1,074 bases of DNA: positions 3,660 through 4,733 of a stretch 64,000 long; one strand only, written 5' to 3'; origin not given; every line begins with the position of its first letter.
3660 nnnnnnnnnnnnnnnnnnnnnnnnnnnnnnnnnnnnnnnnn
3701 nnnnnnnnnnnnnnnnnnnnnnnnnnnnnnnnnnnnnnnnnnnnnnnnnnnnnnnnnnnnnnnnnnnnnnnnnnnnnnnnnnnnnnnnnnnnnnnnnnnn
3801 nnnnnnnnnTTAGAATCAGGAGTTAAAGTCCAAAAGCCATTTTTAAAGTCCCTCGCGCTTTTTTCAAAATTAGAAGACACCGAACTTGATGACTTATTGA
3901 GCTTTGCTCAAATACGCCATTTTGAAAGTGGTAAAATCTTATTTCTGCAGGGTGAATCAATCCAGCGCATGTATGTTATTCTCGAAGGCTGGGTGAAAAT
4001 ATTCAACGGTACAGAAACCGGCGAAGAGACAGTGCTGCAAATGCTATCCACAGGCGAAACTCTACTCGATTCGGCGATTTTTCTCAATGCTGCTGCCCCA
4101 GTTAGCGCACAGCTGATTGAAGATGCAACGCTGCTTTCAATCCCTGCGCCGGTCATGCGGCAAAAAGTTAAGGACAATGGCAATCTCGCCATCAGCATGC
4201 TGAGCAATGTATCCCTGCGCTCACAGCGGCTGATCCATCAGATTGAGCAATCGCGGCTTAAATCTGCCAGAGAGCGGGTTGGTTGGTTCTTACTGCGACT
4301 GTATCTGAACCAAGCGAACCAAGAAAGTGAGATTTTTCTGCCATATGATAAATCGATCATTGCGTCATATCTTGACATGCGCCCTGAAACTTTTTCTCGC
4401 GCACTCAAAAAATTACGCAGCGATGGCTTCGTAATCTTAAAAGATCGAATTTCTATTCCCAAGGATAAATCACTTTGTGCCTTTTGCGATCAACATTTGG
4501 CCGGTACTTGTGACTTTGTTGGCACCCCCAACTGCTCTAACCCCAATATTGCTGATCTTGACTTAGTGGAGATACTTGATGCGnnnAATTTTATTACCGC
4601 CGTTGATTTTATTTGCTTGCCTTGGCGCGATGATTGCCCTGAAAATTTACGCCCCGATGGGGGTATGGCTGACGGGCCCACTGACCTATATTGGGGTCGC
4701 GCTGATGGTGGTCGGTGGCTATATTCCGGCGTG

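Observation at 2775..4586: NIT-domain::Crp/Fnr one-component regulator with a C-terminal 4-Cys tail, divergent from narK-narK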

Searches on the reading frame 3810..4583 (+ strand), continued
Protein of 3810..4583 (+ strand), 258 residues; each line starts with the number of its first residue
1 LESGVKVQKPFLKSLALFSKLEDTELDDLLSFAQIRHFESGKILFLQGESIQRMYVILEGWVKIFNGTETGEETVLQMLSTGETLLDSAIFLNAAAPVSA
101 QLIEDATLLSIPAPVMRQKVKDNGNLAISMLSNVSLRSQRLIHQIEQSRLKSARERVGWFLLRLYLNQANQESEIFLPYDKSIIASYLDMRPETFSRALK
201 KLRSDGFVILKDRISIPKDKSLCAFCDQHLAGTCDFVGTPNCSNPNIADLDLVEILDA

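Call 66: find_encoding_contigs(protein=P0151, flank=7000, max_places=1)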
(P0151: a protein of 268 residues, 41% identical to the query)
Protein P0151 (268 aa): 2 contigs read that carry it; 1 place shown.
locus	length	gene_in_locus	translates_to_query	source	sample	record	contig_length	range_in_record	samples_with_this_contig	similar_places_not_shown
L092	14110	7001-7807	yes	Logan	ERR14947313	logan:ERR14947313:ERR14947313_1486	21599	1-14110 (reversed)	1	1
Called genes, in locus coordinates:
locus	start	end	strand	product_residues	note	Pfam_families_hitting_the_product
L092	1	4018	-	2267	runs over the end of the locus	-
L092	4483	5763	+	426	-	PF22692:LlgE_F_G_D1, PF07559:FlgE_D2, PF06429:Flg_bbr_C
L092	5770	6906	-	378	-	PF01757:Acyl_transf_3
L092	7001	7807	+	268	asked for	PF00027:cNMP_binding, PF13545:HTH_Crp_2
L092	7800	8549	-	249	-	PF04055:Radical_SAM, PF13353:Fer4_12 (weak)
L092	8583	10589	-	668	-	PF13597:NRDD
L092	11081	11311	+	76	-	-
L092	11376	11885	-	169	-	PF00011:HSP20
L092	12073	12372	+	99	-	PF14333:DUF4389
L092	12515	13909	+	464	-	PF00270:DEAD, PF04851:ResIII (weak), PF00271:Helicase_C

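Call 67: search_protein_families(library=ncbifam, proteins=[P0138, P0144, P0148, P0151, P0167, P0178, P0193, P0214, P0242, P0262], max_evalue=1e-10)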
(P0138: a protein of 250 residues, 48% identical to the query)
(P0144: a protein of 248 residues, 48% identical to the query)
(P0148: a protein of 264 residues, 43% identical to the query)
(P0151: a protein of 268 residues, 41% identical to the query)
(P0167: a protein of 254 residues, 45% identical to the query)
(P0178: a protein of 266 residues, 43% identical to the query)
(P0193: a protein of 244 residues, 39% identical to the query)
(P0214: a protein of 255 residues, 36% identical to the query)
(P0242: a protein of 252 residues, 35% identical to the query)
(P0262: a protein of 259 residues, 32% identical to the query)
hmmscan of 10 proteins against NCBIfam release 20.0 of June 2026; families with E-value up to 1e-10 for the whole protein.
P0138 (250 aa): 2 families
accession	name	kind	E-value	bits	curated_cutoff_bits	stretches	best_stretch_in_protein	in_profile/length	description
NF006901.0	PRK09392.1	equivalog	5.6e-36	124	211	1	12-231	5-222/236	transcriptional activator FtrB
NF050815.1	TransActFtrBCaul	equivalog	2.2e-25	89.3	300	1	17-229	12-222/251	transcriptional activator FtrB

P0144 (248 aa): 3 families
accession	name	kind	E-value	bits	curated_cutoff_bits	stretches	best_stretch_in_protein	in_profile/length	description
NF006901.0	PRK09392.1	equivalog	3.2e-38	131.4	211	1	6-226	4-221/236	transcriptional activator FtrB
NF050815.1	TransActFtrBCaul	equivalog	5.6e-34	117.5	300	1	3-222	3-219/251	transcriptional activator FtrB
NF050806.1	TransRegFixKCaul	equivalog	4.5e-12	45.7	300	1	26-207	17-193/215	transcriptional regulator FixK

P0148 (264 aa): 3 families
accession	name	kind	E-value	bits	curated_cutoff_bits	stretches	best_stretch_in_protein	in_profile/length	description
NF006901.0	PRK09392.1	equivalog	1.7e-31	109.4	211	1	28-243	8-221/236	transcriptional activator FtrB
NF050815.1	TransActFtrBCaul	equivalog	1e-18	67.5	300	1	29-239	11-219/251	transcriptional activator FtrB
NF008732.0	PRK11753.1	equivalog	2.6e-11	43.4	266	1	41-230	14-207/214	cAMP-activated global transcriptional regulator CRP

P0151 (268 aa): 3 families
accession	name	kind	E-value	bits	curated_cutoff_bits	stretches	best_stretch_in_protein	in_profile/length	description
NF006901.0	PRK09392.1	equivalog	6.2e-33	114.1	211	1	29-248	6-223/236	transcriptional activator FtrB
NF050815.1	TransActFtrBCaul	equivalog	2.4e-19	69.6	300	1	27-247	6-224/251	transcriptional activator FtrB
NF050806.1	TransRegFixKCaul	equivalog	1.9e-12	46.9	300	1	52-247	22-215/215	transcriptional regulator FixK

P0167 (254 aa): 4 families
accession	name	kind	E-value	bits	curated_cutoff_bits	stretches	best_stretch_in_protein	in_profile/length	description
NF006901.0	PRK09392.1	equivalog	2.6e-37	128.4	211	1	4-225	5-224/236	transcriptional activator FtrB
NF050815.1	TransActFtrBCaul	equivalog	2.8e-26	92.3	300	1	7-225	10-226/251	transcriptional activator FtrB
NF041163.2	encap_f2b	equivalog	5.5e-12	45.5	400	1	8-147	73-215/450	family 2B encapsulin nanocompartment shell protein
NF008732.0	PRK11753.1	equivalog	1.4e-11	44.3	266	1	18-201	12-198/214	cAMP-activated global transcriptional regulator CRP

P0178 (266 aa): 3 families
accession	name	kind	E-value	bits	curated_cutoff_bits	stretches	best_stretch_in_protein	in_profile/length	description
NF006901.0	PRK09392.1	equivalog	6.3e-35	120.6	211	1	29-246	7-222/236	transcriptional activator FtrB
NF050815.1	TransActFtrBCaul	equivalog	1.3e-26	93.4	300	1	30-243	10-221/251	transcriptional activator FtrB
NF008365.0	PRK11161.1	subfamily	2.4e-12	46.7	228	1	57-243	52-241/250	fumarate/nitrate reduction transcriptional regulator Fnr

P0193 (244 aa): 4 families
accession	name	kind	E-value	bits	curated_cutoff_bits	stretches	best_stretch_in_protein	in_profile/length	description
NF006901.0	PRK09392.1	equivalog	1e-33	116.6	211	1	11-221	11-219/236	transcriptional activator FtrB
NF050815.1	TransActFtrBCaul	equivalog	2.9e-24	85.7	300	1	21-221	23-221/251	transcriptional activator FtrB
TIGR03697.1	NtcA_cyano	equivalog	1.7e-12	47.5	244.95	1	38-216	1-185/193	global nitrogen regulator NtcA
NF050806.1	TransRegFixKCaul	equivalog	7.7e-12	44.9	300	1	21-204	14-193/215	transcriptional regulator FixK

P0214 (255 aa): 3 families
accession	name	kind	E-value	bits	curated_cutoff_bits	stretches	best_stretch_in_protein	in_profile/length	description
NF006901.0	PRK09392.1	equivalog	1e-37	129.7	211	1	15-235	7-225/236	transcriptional activator FtrB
NF050815.1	TransActFtrBCaul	equivalog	9.5e-27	93.8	300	1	17-236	11-228/251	transcriptional activator FtrB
NF008365.0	PRK11161.1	subfamily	6.4e-14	51.8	228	1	44-222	53-234/250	fumarate/nitrate reduction transcriptional regulator Fnr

P0242 (252 aa): 2 families
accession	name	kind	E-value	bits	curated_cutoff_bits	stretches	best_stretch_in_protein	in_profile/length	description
NF006901.0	PRK09392.1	equivalog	5.5e-21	75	211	1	12-228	6-222/236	transcriptional activator FtrB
NF050806.1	TransRegFixKCaul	equivalog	2.1e-12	46.7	300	1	102-223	87-210/215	transcriptional regulator FixK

P0262 (259 aa): 4 families
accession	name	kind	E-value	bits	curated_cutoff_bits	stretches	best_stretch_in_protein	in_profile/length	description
NF006901.0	PRK09392.1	equivalog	8.9e-26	90.6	211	1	13-230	7-221/236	transcriptional activator FtrB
NF050815.1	TransActFtrBCaul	equivalog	4.4e-18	65.4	300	1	15-230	11-223/251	transcriptional activator FtrB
NF050806.1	TransRegFixKCaul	equivalog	3.5e-14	52.6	300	1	34-212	21-194/215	transcriptional regulator FixK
NF041163.2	encap_f2b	equivalog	8.9e-13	48.1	400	1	9-150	67-209/450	family 2B encapsulin nanocompartment shell protein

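Call 75: get_annotated_region(hit=H19, flank=5000)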
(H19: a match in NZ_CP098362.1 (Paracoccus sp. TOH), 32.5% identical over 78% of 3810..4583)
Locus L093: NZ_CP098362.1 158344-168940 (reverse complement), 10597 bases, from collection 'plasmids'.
description: Paracoccus sp. TOH plasmid p1, complete sequence
organism: Paracoccus sp. TOH (NCBI taxid 1263728)
taxonomy: Bacteria; Pseudomonadota; Alphaproteobacteria; Rhodobacterales; Paracoccaceae; Paracoccus; Paracoccus sp. TOH
host: -; source: cell cuture; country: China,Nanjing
typing (MOB-suite, as given by PLSDB): non-mobilizable; replicon rep_cluster_229
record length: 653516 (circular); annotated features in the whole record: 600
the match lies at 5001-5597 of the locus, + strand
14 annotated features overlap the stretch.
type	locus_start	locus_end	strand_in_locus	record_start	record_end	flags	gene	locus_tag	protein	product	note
CDS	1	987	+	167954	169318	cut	-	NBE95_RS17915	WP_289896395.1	hypothetical protein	-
CDS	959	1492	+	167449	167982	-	-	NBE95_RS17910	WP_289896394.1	DUF2249 domain-containing protein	-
CDS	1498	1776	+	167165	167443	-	-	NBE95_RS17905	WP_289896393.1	metal-sulfur cluster assembly factor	-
CDS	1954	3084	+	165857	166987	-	nirK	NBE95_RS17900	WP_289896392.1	copper-containing nitrite reductase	GO:0006807 - nitrogen compound metabolic process [Evidence IEA]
CDS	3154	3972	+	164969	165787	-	-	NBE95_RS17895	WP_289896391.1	SUMF1/EgtB/PvdO family nonheme iron enzyme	-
CDS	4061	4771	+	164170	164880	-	-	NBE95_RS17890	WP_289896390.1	Crp/Fnr family transcriptional regulator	GO:0006355 - regulation of DNA-templated transcription [Evidence IEA]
CDS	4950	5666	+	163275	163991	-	-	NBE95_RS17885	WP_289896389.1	Crp/Fnr family transcriptional regulator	GO:0006355 - regulation of DNA-templated transcription [Evidence IEA]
CDS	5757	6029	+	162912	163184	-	-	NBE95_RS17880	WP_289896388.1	DUF6522 family protein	-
CDS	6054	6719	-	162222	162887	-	ric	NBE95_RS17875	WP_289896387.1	iron-sulfur cluster repair di-iron protein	GO:0030091 - protein repair [Evidence IEA]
CDS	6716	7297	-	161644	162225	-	-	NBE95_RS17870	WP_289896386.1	UbiX family flavin prenyltransferase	-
CDS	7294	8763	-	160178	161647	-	-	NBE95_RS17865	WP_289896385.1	UbiD family decarboxylase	-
CDS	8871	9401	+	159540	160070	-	-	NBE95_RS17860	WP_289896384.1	SCP2 sterol-binding domain-containing protein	-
CDS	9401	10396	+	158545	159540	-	-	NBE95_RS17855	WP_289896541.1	peptidase U32 family protein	-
CDS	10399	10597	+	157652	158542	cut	-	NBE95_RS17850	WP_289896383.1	U32 family peptidase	GO:0006744 - ubiquinone biosynthetic process [Evidence IEA]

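Call 76: get_annotated_region(hit=H12, flank=5000)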
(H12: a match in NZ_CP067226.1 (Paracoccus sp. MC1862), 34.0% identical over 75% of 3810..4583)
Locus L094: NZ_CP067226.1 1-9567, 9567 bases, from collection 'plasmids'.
description: Paracoccus sp. MC1862 plasmid unnamed1, complete sequence
organism: Paracoccus sp. MC1862 (NCBI taxid 2760307)
taxonomy: Bacteria; Pseudomonadota; Alphaproteobacteria; Rhodobacterales; Paracoccaceae; Paracoccus; Paracoccus sp. MC1862
host: -; source: pure cultures of bacteria,river bed soil; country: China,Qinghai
typing (MOB-suite, as given by PLSDB): non-mobilizable
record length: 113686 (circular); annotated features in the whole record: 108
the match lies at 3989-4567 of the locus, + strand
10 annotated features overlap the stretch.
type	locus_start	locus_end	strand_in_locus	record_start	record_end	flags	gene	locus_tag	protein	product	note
CDS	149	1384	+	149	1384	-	-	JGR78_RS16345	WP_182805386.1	helix-turn-helix domain-containing protein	-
CDS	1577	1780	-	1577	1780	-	-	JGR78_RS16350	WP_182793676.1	hypothetical protein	-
CDS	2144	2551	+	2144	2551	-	-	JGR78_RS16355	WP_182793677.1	hypothetical protein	-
CDS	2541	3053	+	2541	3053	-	-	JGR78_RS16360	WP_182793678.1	thermonuclease family protein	-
CDS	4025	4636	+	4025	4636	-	-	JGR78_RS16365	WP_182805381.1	Crp/Fnr family transcriptional regulator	GO:0006355 - regulation of DNA-templated transcription [Evidence IEA]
CDS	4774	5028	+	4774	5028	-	-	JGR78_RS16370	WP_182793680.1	addiction module antitoxin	-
CDS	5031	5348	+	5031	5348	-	-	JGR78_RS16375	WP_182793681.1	type II toxin-antitoxin system RelE/ParE family toxin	GO:0030541 - plasmid partitioning [Evidence IEA]; GO:0051290 - protein heterotetramerization [Evidence IEA]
CDS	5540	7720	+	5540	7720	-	-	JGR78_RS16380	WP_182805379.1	ATP-dependent RecD-like DNA helicase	-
CDS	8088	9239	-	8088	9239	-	-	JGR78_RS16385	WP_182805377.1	hypothetical protein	-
CDS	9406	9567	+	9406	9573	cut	-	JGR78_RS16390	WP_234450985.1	hypothetical protein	-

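Call 77: get_annotated_region(hit=H11, flank=5000)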
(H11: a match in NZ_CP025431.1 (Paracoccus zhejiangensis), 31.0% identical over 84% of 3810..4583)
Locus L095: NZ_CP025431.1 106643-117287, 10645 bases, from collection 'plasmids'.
description: Paracoccus zhejiangensis strain J6 plasmid pPZ01, complete sequence
organism: Paracoccus zhejiangensis (NCBI taxid 1077935)
taxonomy: Bacteria; Pseudomonadota; Alphaproteobacteria; Rhodobacterales; Paracoccaceae; Paracoccus; Paracoccus zhejiangensis
host: -; source: single cell,sludge; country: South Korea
typing (MOB-suite, as given by PLSDB): non-mobilizable
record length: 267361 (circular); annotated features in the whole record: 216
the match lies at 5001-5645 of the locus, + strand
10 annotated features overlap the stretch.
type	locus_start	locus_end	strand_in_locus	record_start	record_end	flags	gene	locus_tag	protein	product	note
CDS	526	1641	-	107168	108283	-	-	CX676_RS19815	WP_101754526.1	ParB N-terminal domain-containing protein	-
CDS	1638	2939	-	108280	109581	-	-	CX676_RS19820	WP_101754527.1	AAA family ATPase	-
CDS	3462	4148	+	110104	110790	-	-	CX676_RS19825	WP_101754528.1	DnaA N-terminal domain-containing protein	-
CDS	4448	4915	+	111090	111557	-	-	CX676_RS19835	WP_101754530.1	nitrous oxide reductase accessory protein NosL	-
CDS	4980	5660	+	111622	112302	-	-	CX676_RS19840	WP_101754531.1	Crp/Fnr family transcriptional regulator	GO:0006355 - regulation of DNA-templated transcription [Evidence IEA]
CDS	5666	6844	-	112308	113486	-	-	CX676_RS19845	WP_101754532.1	NnrS family protein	-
CDS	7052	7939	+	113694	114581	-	-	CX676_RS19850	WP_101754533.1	cation diffusion facilitator family transporter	-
CDS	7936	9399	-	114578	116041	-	-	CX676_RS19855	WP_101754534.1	mannitol dehydrogenase family protein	-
CDS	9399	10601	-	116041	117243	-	uxuA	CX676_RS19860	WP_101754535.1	mannonate dehydratase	GO:0006064 - glucuronate catabolic process [Evidence IEA]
CDS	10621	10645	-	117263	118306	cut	-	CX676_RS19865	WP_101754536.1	L-idonate 5-dehydrogenase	-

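Call 86: search_protein_families(library=ncbifam, proteins=[P0155, P0227, P0239, P0264, P0250, P0237], max_evalue=1e-8)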
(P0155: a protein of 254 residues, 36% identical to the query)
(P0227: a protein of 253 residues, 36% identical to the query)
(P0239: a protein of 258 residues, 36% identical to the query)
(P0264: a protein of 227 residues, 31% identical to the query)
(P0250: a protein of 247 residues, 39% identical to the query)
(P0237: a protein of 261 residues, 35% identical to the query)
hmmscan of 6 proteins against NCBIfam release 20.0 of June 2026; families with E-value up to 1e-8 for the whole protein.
P0155 (254 aa): 7 families
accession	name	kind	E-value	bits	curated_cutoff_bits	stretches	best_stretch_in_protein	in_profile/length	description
NF006901.0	PRK09392.1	equivalog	4.6e-31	107.9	211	1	16-233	7-221/236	transcriptional activator FtrB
NF008365.0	PRK11161.1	subfamily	9.3e-17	61.1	228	1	45-234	53-244/250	fumarate/nitrate reduction transcriptional regulator Fnr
NF050815.1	TransActFtrBCaul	equivalog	3.8e-15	55.8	300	1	15-231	8-221/251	transcriptional activator FtrB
NF008732.0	PRK11753.1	equivalog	1.7e-13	50.5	266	1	31-224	15-211/214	cAMP-activated global transcriptional regulator CRP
NF041163.2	encap_f2b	equivalog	1.5e-11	44.1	400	1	9-151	64-208/450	family 2B encapsulin nanocompartment shell protein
NF050806.1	TransRegFixKCaul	equivalog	4.6e-11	42.4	300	1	36-230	20-211/215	transcriptional regulator FixK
NF058543.1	ActPatMycb56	equivalog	2.4e-10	39.8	460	1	22-147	2-124/317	acetyltransferase Pat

P0227 (253 aa): 7 families
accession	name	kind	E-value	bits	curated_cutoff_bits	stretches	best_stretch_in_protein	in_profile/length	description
NF006901.0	PRK09392.1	equivalog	3.6e-35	121.4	211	1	6-224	4-220/236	transcriptional activator FtrB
NF050815.1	TransActFtrBCaul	equivalog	4.8e-19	68.6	300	1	3-223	3-221/251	transcriptional activator FtrB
NF008732.0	PRK11753.1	equivalog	3.7e-18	65.8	266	1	21-212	12-207/214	cAMP-activated global transcriptional regulator CRP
NF008365.0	PRK11161.1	subfamily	2.4e-16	59.8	228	1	35-226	50-244/250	fumarate/nitrate reduction transcriptional regulator Fnr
TIGR03697.1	NtcA_cyano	equivalog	4.5e-16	59.2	244.95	1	43-217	4-184/193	global nitrogen regulator NtcA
NF050806.1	TransRegFixKCaul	equivalog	9.5e-13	47.9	300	1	27-206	18-193/215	transcriptional regulator FixK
TIGR03896.1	cyc_nuc_ocin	subfamily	1.7e-11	44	161.05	1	14-134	143-263/317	bacteriocin-type transport-associated protein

P0239 (258 aa): 6 families
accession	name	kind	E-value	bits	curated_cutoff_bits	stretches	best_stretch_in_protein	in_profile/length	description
NF006901.0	PRK09392.1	equivalog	7.8e-30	103.9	211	1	9-225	7-221/236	transcriptional activator FtrB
NF050815.1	TransActFtrBCaul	equivalog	1.4e-16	60.5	300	1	11-224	11-222/251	transcriptional activator FtrB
NF008365.0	PRK11161.1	subfamily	1.2e-15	57.5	228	1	32-226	47-244/250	fumarate/nitrate reduction transcriptional regulator Fnr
NF050806.1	TransRegFixKCaul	equivalog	8.9e-13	48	300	1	28-207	19-194/215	transcriptional regulator FixK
TIGR03697.1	NtcA_cyano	equivalog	6.8e-10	39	244.95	1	42-221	3-188/193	global nitrogen regulator NtcA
NF008732.0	PRK11753.1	equivalog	8.7e-10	38.4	266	1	23-165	14-157/214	cAMP-activated global transcriptional regulator CRP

P0264 (227 aa): 4 families
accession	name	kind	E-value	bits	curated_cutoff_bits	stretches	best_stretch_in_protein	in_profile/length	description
NF006901.0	PRK09392.1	equivalog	2.3e-27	95.9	211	1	3-213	13-221/236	transcriptional activator FtrB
NF050815.1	TransActFtrBCaul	equivalog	2.1e-19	69.8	300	1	3-206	15-216/251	transcriptional activator FtrB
NF008365.0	PRK11161.1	subfamily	8.5e-15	54.7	228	1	23-213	50-243/250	fumarate/nitrate reduction transcriptional regulator Fnr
TIGR03697.1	NtcA_cyano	equivalog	1.1e-11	44.8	244.95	1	28-191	1-169/193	global nitrogen regulator NtcA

P0250 (247 aa): 7 families
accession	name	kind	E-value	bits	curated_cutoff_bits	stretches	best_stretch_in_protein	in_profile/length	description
NF006901.0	PRK09392.1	equivalog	4.6e-33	114.5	211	1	19-233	9-220/236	transcriptional activator FtrB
NF008365.0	PRK11161.1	subfamily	1.5e-13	50.6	228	1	42-236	49-245/250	fumarate/nitrate reduction transcriptional regulator Fnr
NF050815.1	TransActFtrBCaul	equivalog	2.1e-13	50.1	300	1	19-225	11-214/251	transcriptional activator FtrB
NF050806.1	TransRegFixKCaul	equivalog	2.1e-10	40.2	300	1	33-221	16-200/215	transcriptional regulator FixK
NF041163.2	encap_f2b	equivalog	2.8e-09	36.6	400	1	19-153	73-209/450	family 2B encapsulin nanocompartment shell protein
NF008732.0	PRK11753.1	equivalog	6.2e-09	35.6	266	1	31-172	14-156/214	cAMP-activated global transcriptional regulator CRP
TIGR03697.1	NtcA_cyano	equivalog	8.9e-09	35.4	244.95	0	48-225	1-183/193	global nitrogen regulator NtcA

P0237 (261 aa): 7 families
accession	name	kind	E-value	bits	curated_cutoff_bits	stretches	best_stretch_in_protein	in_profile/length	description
NF006901.0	PRK09392.1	equivalog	9.9e-36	123.2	211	1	15-228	9-220/236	transcriptional activator FtrB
NF008365.0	PRK11161.1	subfamily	1.7e-23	83.2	228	1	36-229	47-243/250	fumarate/nitrate reduction transcriptional regulator Fnr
NF050815.1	TransActFtrBCaul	equivalog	4.9e-23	81.7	300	1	14-227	10-221/251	transcriptional activator FtrB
NF008732.0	PRK11753.1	equivalog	1.3e-15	57.4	266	1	25-206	12-196/214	cAMP-activated global transcriptional regulator CRP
NF050806.1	TransRegFixKCaul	equivalog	2e-11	43.5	300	1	35-227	22-212/215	transcriptional regulator FixK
NF045989.1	TransRegFnrLRhodb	equivalog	1.1e-10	41.2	300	1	17-227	17-233/245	transcriptional regulator FnrL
TIGR03697.1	NtcA_cyano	equivalog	2.9e-10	40.2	244.95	1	44-221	1-184/193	global nitrogen regulator NtcA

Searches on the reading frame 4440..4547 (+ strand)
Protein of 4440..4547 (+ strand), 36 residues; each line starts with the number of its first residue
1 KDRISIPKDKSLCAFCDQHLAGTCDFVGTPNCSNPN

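Call 89: search_solved_structures(query=A2, max_evalue=10, show_alignments=3)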
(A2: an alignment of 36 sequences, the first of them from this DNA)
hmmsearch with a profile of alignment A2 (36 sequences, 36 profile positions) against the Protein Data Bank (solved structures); distinct sequences matched with E-value up to 10: 1.
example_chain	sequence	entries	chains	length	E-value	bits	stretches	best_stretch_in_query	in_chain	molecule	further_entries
2ffw_A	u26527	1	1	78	4.5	10.1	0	10-22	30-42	Midline-1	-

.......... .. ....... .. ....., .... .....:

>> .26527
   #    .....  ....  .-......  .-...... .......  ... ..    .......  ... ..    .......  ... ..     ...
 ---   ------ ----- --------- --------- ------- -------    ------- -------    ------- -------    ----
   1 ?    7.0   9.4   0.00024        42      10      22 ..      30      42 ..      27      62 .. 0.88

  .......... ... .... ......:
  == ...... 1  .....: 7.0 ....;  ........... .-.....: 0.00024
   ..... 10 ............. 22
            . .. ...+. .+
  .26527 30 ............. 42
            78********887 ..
